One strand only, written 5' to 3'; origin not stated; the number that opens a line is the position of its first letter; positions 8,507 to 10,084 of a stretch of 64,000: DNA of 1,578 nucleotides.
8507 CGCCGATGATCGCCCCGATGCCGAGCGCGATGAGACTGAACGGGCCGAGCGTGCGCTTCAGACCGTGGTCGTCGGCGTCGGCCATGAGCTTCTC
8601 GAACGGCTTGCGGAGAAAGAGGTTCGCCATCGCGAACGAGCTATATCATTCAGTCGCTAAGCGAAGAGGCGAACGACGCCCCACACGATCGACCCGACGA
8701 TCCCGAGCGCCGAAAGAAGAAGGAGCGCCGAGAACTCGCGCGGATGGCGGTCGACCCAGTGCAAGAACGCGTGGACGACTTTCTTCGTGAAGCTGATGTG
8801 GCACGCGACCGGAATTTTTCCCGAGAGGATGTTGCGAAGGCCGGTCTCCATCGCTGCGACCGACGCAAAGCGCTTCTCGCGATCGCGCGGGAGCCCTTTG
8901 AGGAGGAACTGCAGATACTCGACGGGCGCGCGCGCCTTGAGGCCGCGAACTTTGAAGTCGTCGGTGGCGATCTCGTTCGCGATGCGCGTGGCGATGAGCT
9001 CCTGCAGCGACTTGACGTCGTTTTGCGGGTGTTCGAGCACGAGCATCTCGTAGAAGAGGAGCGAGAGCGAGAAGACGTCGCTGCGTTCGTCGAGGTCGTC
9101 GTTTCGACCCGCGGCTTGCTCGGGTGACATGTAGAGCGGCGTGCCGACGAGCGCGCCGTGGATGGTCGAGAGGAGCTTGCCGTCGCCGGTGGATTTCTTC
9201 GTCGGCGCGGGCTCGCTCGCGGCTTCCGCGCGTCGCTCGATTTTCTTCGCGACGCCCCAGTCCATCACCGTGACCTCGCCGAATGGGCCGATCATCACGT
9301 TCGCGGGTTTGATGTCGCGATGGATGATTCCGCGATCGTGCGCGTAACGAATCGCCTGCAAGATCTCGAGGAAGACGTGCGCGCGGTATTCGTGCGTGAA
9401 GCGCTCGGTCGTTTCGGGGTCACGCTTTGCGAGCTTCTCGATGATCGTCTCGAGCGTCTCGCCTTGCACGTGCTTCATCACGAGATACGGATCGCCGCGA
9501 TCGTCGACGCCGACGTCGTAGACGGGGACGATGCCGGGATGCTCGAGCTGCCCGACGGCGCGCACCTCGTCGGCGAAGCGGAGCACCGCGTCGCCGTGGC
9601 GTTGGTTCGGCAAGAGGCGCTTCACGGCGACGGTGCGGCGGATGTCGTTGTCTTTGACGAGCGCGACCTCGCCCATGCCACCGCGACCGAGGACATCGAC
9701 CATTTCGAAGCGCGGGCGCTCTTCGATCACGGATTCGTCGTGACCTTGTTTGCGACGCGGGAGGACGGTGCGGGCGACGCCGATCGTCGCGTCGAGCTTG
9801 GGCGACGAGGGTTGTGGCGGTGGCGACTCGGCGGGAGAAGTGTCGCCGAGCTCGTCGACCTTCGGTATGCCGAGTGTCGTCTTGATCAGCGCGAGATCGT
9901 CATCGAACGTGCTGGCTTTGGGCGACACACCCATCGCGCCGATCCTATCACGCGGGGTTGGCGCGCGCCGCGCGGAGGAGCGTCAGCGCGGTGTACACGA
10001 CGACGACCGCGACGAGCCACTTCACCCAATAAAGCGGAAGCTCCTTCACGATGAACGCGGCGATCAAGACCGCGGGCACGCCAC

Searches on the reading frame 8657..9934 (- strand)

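Call 6: search_protein_families(library=pfam, proteins=[window:8657-9934:-], max_evalue=0.01)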
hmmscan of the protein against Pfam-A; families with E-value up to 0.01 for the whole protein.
window:8657-9934:- (425 aa): 3 families
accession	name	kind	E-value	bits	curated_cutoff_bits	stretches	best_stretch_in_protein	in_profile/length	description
PF00069.31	Pkinase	-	3e-39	135.5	31.7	1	77-362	2-258/263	Protein kinase domain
PF07714.23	PK_Tyr_Ser-Thr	-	5e-22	78.9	23.1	1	77-308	2-209/258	Protein tyrosine and serine/threonine kinase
PF01636.29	APH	-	3.4e-06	27.4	23.2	1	170-229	138-197/239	Phosphotransferase enzyme family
